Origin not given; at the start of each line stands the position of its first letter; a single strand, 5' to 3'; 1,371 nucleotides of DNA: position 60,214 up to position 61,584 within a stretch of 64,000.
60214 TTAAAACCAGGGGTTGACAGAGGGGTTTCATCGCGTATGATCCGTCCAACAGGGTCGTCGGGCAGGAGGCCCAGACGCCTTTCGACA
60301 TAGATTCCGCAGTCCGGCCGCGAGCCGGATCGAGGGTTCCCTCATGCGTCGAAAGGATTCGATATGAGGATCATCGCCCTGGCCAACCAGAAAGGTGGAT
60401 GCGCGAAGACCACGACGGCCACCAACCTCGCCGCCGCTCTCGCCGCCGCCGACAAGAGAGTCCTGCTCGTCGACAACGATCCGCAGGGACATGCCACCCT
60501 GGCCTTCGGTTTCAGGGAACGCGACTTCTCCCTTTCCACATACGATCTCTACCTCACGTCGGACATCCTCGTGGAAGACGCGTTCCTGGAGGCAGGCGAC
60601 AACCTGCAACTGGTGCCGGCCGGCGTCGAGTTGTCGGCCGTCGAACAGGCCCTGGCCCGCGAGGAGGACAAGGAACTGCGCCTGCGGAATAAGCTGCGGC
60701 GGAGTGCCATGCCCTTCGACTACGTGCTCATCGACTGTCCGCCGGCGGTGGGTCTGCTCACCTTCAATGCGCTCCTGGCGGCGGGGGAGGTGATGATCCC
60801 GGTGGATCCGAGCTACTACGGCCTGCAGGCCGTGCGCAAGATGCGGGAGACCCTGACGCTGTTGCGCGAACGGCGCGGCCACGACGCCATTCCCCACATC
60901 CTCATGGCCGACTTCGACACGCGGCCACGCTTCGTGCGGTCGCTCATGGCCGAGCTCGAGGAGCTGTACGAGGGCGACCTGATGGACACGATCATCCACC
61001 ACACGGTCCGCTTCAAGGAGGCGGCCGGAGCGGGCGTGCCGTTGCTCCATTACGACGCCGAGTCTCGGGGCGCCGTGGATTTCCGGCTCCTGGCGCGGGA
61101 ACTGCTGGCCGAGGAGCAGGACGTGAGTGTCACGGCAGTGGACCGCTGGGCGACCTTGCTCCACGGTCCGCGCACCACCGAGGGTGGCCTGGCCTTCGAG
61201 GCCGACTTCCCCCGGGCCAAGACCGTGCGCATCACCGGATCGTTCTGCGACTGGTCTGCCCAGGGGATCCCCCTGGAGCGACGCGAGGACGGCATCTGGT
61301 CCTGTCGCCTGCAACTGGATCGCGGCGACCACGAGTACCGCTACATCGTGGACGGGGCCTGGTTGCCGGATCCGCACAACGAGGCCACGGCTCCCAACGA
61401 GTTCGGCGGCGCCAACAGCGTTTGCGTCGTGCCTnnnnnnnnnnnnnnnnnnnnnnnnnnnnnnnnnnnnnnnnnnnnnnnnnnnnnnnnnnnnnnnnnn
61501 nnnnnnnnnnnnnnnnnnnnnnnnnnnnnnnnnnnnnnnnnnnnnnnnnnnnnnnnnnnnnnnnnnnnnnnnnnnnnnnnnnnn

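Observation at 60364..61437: ParA/MinD-type positioning ATPase fused to a CBM48/AMPK-beta-like glycan-binding domain: candidate polysaccharide-granule positioning system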

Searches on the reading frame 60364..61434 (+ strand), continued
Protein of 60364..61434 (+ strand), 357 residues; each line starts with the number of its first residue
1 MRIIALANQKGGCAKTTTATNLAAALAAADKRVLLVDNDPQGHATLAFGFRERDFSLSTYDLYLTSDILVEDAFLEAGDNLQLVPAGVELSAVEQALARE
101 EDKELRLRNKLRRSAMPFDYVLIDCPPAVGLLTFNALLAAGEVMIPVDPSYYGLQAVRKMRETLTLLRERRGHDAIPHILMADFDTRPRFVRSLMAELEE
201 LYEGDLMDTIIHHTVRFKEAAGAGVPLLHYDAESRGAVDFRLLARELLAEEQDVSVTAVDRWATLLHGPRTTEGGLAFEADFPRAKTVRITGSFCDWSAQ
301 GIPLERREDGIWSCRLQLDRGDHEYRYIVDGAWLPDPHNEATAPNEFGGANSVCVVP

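Call 93: search_dna_similar(query=window:60364-61434:+, collection=plasmids, mode=protein, max_rows=12)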
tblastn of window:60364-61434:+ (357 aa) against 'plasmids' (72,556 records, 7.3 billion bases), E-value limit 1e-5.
The search stops at 5000 records and this limit was reached: more records match than are counted here, and every count below describes the 5000 best-scoring records only.
Records with a match: at least 5000; places in all: 5228; records where one place covers at least 80% of the query: 2.
Best place of each record, by identity: <60% 5000.
By first word of the organism name: Enterococcus 450; Rhizobium 266; Acinetobacter 196; Borreliella 195; Sinorhizobium 184; Lactococcus 155; Borrelia 154; Clostridium 140; Pseudosulfitobacter 125; Lactiplantibacillus 119; and 456 more.
By predicted mobility (MOB-suite, as given by PLSDB): non-mobilizable 2637; mobilizable 1227; conjugative 1136.
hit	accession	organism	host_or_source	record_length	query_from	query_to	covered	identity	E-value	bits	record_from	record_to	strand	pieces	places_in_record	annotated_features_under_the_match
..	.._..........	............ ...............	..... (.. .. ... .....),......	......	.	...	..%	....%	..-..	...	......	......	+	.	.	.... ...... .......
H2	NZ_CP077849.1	Acinetobacter baumannii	Homo sapiens,Rectal swab_P28_BU14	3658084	2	240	67%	39.6%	2e-35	144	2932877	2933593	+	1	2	none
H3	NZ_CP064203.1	Acinetobacter baumannii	Homo sapiens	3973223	2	240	67%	39.6%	2e-35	144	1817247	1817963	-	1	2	none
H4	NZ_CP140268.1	Priestia megaterium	Single cell,ginseng rhizosphere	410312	2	240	67%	39.5%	3e-35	143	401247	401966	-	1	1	AAA family ATPase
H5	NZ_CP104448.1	Acinetobacter baumannii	Homo sapiens,sputum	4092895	2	240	67%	39.2%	7e-35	142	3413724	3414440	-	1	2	none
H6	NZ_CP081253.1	Phaeobacter inhibens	-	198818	2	237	66%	39.6%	1e-29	127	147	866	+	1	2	AAA family ATPase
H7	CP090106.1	Sinorhizobium meliloti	Medicago,Cell culture,Plant nodule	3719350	2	237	66%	39.2%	2e-30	129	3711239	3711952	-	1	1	ParA family protein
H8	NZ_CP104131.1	Sinorhizobium sp. K101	Phaseolus vulgaris,cell ...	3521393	2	237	66%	39.2%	5e-30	128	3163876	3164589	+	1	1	none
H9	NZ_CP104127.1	Sinorhizobium sp. M103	Phaseolus vulgaris,cell ...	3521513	2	237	66%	39.2%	5e-30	128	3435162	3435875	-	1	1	none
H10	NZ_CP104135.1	Sinorhizobium sp. C101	Phaseolus vulgaris,cell ...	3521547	2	237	66%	39.2%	5e-30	128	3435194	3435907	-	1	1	none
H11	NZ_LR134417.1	Legionella adelaidensis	environmental,Cooling tower water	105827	2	240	67%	38.3%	2e-31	132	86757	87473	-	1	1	ParA family protein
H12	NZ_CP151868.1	Bacillus thuringiensis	tobacco,mixed culture,leaves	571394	2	237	66%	38.7%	2e-34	141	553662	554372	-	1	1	soj: sporulation initiation inhibitor protein Soj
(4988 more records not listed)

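Call 105: find_encoding_contigs(protein=P0105, flank=10000, max_places=1)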
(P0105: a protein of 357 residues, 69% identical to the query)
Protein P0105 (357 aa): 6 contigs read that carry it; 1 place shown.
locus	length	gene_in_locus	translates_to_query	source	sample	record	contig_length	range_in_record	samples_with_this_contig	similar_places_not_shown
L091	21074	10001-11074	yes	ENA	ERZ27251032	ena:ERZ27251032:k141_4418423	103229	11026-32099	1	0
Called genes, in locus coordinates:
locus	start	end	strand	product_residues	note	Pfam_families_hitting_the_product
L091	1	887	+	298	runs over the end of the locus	PF02569:Pantoate_ligase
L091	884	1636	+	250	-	PF00483:NTP_transferase, PF01128:IspD, PF02348:CTP_transf_3 (weak), PF12804:NTP_transf_3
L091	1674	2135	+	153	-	PF01230:HIT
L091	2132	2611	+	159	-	PF13399:LytR_C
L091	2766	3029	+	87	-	PF14209:DUF4321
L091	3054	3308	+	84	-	PF02416:TatA_B_E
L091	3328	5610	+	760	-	PF00270:DEAD, PF04851:ResIII (weak), PF00271:Helicase_C, PF22982:WHD_HRQ1, PF09369:MZB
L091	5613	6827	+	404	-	PF13482:RNase_H_2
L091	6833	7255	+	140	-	-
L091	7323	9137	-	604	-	PF13623:SurA_N_2, PF13624:SurA_N_3, PF13145:Rotamase_2, PF00639:Rotamase, PF13616:Rotamase_3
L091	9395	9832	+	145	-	PF02681:DUF212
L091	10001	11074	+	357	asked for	PF00142:Fer4_NifH, PF01656:CbiA, PF02374:ArsA_ATPase (weak), PF06564:CBP_BcsQ, PF09140:MipZ, PF10609:ParA, PF13614:AAA_31, PF16561:AMPK1_CBM, +1 more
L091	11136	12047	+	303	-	-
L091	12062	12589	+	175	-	-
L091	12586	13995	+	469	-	PF04932:Wzy_C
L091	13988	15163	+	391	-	PF13439:Glyco_transf_4, PF13579:Glyco_trans_4_4, PF20706:GT4-conflict, PF00534:Glycos_transf_1, PF13692:Glyco_trans_1_4, PF13524:Glyco_trans_1_2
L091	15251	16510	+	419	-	PF00953:Glycos_transf_4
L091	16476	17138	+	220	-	PF13489:Methyltransf_23, PF08241:Methyltransf_11, PF08242:Methyltransf_12 (faint), PF13649:Methyltransf_25 (faint)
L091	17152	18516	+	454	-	-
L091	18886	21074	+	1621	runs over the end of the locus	PF01364:Peptidase_C25, PF13517:FG-GAP_3, PF13860:FlgD_ig (weak)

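Call 108: search_protein_families(library=ncbifam, proteins=[L085:3758-5326:+, L088:2866-4380:+, L090:9701-10915:-, L083:12246-13592:-, L091:12586-13992:+, L091:15251-16507:+], max_evalue=0.00001)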
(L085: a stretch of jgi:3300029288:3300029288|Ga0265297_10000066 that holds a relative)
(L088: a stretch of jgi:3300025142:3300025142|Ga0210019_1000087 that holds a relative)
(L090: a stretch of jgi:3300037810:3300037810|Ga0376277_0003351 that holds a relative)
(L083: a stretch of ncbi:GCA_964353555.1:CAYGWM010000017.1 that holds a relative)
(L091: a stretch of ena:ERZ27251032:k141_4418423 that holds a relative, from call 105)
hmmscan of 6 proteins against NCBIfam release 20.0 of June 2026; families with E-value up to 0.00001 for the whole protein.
L085:3758-5326:+ (523 aa): 0 families

L088:2866-4380:+ (505 aa): 0 families

L090:9701-10915:- (405 aa): 19 families
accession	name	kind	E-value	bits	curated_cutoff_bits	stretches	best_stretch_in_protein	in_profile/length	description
NF002772.0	PRK02862.1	equivalog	3.4e-164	546.6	537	1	1-405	1-429/429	glucose-1-phosphate adenylyltransferase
TIGR02091.1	glgC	equivalog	9.8e-123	409.8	424.9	1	6-371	3-363/364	glucose-1-phosphate adenylyltransferase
NF001947.0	PRK00725.1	subfamily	1.5e-92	310.6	470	1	4-398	17-419/426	glucose-1-phosphate adenylyltransferase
NF002023.0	PRK00844.1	subfamily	1.8e-91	307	458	1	2-398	5-407/408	glucose-1-phosphate adenylyltransferase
NF003670.0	PRK05293.1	equivalog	6.1e-89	298.6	470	1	2-400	3-376/382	glucose-1-phosphate adenylyltransferase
TIGR02092.1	glgD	equivalog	3.2e-40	138.3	236.6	1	6-371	5-355/370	glucose-1-phosphate adenylyltransferase subunit GlgD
NF052502.1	man1P_GTase_Rv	exception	4.7e-29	101.3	440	1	5-253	2-225/352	mannose-1-phosphate guanylyltransferase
TIGR03992.1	Arch_glmU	subfamily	6.8e-20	71.3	292.1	1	5-256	2-225/393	bifunctional sugar-1-phosphate nucleotidylyltransferase/acetyltransferase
TIGR01208.1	rmlA_long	equivalog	1.3e-19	70.3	320.25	1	5-257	1-233/353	glucose-1-phosphate thymidylyltransferase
TIGR02623.1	G1P_cyt_trans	equivalog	2.4e-14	53.4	300.25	1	4-250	1-237/255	glucose-1-phosphate cytidylyltransferase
NF045761.1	NAMPUrTaseMurU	equivalog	3.6e-11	43.3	250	1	4-255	1-224/226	N-acetylmuramate alpha-1-phosphate uridylyltransferase MurU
NF041313.1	UDPGP_AglF_Halo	equivalog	1e-10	41.5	400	1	5-181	2-161/234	UTP--glucose-1-phosphate uridylyltransferase AglF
NF041173.1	Sug_nt_acttase_Thmprot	equivalog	3.9e-10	39.2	600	1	4-257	1-226/405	bifunctional sugar-1-phosphate nucleotidylyltransferase/acetyltransferase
NF012024.0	PRK15480.1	equivalog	2.8e-09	36.5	588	1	1-180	1-165/292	glucose-1-phosphate thymidylyltransferase RfbA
TIGR01207.1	rmlA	equivalog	6.9e-09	35.2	360.65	1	5-181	1-162/286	glucose-1-phosphate thymidylyltransferase RfbA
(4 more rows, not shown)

L083:12246-13592:- (449 aa): 6 families
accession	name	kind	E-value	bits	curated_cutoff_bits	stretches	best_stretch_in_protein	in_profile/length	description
NF007088.0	PRK09542.1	equivalog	2e-130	435.9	618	1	2-443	10-454/456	phosphomannomutase/phosphoglucomutase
TIGR03990.1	Arch_GlmM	equivalog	3.6e-104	349.1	439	1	2-432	2-434/444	phosphoglucosamine mutase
NF046027.1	PhglucPhmanMutPgmG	equivalog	4.8e-97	325.5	600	1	2-443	8-451/460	phosphoglucomutase/phosphomannomutase PgmG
NF011943.0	PRK15414.1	subfamily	3.7e-95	319.6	801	1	2-439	5-450/456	phosphomannomutase CpsG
TIGR01455.1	glmM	equivalog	1e-55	189.2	447.55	1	9-438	6-436/442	phosphoglucosamine mutase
NF005737.0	PRK07564.1-1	equivalog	1.6e-08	33.6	378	0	35-102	50-120/543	alpha-D-glucose phosphate-specific phosphoglucomutase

L091:12586-13992:+ (469 aa): 0 families

L091:15251-16507:+ (419 aa): 3 families
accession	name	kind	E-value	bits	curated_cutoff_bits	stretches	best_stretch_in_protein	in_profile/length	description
TIGR02380.1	ECA_wecA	exception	1.1e-36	126.7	326.05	1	11-309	4-302/346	UDP-N-acetylglucosamine--undecaprenyl-phosphate N-acetylglucosaminephosphotransferase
NF053644.1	MraY_archaea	equivalog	1.8e-22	80.2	450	1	106-303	151-333/340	pseudomurein biosynthesis MraY family phospho-N-acetylmuramoyl-pentapeptide-transferase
TIGR00445.1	mraY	equivalog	1.5e-15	57.5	192.05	1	25-295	12-300/321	phospho-N-acetylmuramoyl-pentapeptide-transferase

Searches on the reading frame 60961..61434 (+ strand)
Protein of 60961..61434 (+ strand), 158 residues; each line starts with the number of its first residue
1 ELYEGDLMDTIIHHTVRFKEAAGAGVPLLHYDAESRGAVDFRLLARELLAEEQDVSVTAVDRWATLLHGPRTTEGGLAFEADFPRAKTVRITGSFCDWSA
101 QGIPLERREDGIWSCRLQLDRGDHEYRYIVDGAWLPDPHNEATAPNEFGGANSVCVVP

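Call 94: search_dna_similar(query=window:60961-61434:+, collection=plasmids, mode=protein, max_rows=12, max_evalue=0.001)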
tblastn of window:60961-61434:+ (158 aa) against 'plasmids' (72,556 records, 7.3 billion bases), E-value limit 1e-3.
Records with a match: 3; places in all: 3; records where one place covers at least 80% of the query: 0.
Best place of each record, by identity: <60% 3.
By first word of the organism name: Pseudoalteromonas 3.
By predicted mobility (MOB-suite, as given by PLSDB): non-mobilizable 3.
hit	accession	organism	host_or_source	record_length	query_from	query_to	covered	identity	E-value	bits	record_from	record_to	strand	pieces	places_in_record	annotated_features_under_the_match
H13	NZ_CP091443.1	Pseudoalteromonas sp. CF6-2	sediment,South Sea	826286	74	154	51%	35.3%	2e-5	50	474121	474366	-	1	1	isoamylase early set domain-containing protein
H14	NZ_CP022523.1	Pseudoalteromonas sp. NC201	pure culture,sea water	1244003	74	154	51%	33.7%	3e-4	47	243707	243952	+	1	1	none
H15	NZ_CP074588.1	Pseudoalteromonas piscicida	mixed culture,water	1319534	74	154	51%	33.7%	3e-4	47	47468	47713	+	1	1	none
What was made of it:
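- On ParABS chromosome or plasmid partition system: A query spanning the domain junction found no fusion among 72,556 plasmid records; the full-length search reported 2 unlisted records covering at least 80% of the query that were not inspected (calls 93, 94).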
